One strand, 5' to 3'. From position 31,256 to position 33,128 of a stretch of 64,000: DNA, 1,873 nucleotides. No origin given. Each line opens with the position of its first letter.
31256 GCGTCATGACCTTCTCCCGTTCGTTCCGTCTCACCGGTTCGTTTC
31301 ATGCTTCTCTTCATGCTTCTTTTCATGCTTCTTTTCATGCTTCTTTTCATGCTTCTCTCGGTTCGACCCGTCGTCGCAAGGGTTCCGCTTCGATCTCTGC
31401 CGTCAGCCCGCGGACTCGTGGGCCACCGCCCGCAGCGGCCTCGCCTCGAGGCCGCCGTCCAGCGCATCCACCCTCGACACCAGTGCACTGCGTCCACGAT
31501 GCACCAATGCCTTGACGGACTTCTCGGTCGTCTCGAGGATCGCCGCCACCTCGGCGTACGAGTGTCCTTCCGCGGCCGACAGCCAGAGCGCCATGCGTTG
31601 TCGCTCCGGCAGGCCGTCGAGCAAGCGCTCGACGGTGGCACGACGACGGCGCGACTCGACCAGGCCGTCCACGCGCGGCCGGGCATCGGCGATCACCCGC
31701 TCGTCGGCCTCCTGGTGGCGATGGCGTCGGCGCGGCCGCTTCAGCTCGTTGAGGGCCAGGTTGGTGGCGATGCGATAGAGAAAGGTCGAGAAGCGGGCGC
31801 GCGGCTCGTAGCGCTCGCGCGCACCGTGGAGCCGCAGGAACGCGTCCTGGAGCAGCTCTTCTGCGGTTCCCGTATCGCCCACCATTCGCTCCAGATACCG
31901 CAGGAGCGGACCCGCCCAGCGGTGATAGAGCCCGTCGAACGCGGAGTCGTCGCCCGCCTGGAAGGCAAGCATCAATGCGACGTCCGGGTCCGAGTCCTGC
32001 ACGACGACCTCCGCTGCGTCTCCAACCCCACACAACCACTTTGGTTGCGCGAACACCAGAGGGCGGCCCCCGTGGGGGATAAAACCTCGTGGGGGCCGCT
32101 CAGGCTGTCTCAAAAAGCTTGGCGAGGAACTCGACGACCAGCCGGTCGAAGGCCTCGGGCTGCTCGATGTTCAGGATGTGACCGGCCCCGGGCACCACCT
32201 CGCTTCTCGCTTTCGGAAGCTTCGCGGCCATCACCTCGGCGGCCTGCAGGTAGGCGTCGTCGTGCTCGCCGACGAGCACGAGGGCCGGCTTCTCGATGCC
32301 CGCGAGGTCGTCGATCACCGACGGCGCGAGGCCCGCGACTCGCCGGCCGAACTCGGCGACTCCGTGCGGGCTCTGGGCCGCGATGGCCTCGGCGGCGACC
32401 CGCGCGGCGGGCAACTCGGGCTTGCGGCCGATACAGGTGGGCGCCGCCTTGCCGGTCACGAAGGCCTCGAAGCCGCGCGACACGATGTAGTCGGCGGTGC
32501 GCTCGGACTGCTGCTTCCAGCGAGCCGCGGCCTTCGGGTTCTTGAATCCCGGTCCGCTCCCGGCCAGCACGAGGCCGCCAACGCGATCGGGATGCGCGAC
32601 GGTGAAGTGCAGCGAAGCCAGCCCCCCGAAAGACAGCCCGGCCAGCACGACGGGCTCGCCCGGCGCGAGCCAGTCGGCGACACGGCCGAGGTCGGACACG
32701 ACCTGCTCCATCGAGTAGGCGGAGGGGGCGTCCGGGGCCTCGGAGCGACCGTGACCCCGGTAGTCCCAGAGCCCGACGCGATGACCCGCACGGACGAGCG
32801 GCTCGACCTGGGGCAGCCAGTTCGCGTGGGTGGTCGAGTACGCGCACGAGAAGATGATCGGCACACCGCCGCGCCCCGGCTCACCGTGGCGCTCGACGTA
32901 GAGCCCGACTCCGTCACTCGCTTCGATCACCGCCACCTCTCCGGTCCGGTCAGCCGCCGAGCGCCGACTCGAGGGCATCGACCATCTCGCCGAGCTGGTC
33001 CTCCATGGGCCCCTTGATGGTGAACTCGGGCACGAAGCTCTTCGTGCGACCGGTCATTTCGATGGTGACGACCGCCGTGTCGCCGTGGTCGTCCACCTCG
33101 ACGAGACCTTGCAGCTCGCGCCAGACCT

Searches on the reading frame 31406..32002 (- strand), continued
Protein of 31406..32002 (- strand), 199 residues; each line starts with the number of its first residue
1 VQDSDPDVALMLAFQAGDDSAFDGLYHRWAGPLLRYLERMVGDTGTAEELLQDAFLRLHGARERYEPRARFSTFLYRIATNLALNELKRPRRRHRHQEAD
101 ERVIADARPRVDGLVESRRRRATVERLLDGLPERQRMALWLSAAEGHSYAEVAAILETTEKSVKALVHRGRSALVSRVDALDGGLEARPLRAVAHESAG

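Call 49: search_protein_families(library=pfam, proteins=[L138:838-1377:+, L131:3128-3892:+, L134:3111-3977:+, L133:3113-3748:+, L132:3195-3971:+, L135:3097-3738:+, L037:3061-3846:+, L006:3204-4061:+], max_evalue=1)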
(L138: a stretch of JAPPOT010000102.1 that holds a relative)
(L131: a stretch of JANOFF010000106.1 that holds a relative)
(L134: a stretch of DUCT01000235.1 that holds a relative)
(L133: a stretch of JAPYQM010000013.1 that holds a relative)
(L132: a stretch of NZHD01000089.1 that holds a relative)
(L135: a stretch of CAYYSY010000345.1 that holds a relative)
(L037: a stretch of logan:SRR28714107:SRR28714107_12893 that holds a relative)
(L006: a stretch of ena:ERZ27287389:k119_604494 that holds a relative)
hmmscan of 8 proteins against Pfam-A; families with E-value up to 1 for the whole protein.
L138:838-1377:+ (180 aa): 2 families
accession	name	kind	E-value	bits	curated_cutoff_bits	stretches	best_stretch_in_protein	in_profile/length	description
PF04604.19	L_biotic_typeA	-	0.11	12.8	21.7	1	158-177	6-25/50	Type-A lantibiotic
PF20854.2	LED_rpt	-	0.11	12.7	59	1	135-166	47-78/176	LED repeat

L131:3128-3892:+ (255 aa): 2 families
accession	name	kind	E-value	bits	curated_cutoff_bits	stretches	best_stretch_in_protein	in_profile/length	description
PF03872.18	RseA_N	-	0.012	16.6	24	1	18-80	5-64/87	Anti sigma-E protein RseA, N-terminal domain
PF13490.11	zf-HC2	-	0.019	15.5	22.2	1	18-37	7-26/35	Putative zinc-finger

L134:3111-3977:+ (289 aa): 1 family
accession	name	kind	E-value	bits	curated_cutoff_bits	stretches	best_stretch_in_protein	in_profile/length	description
PF13490.11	zf-HC2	-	0.0042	17.6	22.2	1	28-47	6-25/35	Putative zinc-finger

L133:3113-3748:+ (212 aa): 1 family
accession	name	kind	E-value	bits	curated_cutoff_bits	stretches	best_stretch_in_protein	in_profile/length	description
PF13490.11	zf-HC2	-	0.025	15.1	22.2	1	49-66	8-25/35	Putative zinc-finger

L132:3195-3971:+ (259 aa): 1 family
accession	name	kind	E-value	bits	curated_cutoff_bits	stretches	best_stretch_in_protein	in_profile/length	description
PF13490.11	zf-HC2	-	0.0044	17.5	22.2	1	15-35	5-25/35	Putative zinc-finger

L135:3097-3738:+ (214 aa): 0 families

L037:3061-3846:+ (261 aa): 1 family
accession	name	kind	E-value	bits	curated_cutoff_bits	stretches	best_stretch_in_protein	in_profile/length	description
PF13490.11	zf-HC2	-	0.4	11.3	22.2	1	21-41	5-25/35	Putative zinc-finger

L006:3204-4061:+ (285 aa): 2 families
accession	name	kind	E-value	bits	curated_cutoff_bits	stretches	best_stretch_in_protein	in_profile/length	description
PF13490.11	zf-HC2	-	0.0019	18.7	22.2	1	19-41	3-25/35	Putative zinc-finger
PF09850.14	DotU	-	0.088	12.9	27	1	75-138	139-201/205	Type VI secretion system protein DotU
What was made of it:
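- On ECF sigma / anti-sigma pair: Six of 8 positional orthologues hit zf-HC2 (one of them also RseA_N) below the curated cut-off, all at the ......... motif (call 49).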

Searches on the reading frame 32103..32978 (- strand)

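Call 6: search_protein_families(library=pfam, proteins=[window:32103-32978:-], max_evalue=0.01)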
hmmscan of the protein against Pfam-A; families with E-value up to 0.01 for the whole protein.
seq(292 aa): 4 families
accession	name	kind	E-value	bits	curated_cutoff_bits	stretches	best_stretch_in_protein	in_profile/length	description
PF00561.26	Abhydrolase_1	-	1.2e-20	74.7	25.8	1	41-274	11-245/245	alpha/beta hydrolase fold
PF12697.13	Abhydrolase_6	-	1.3e-18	68.9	26.3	1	49-277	9-214/217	Alpha/beta hydrolase family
PF12146.15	Hydrolase_4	-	5.2e-18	65.6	27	1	58-272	24-237/239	Serine aminopeptidase, S33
PF03096.20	Ndr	-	0.0076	15.4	23.3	0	87-178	79-169/283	Ndr family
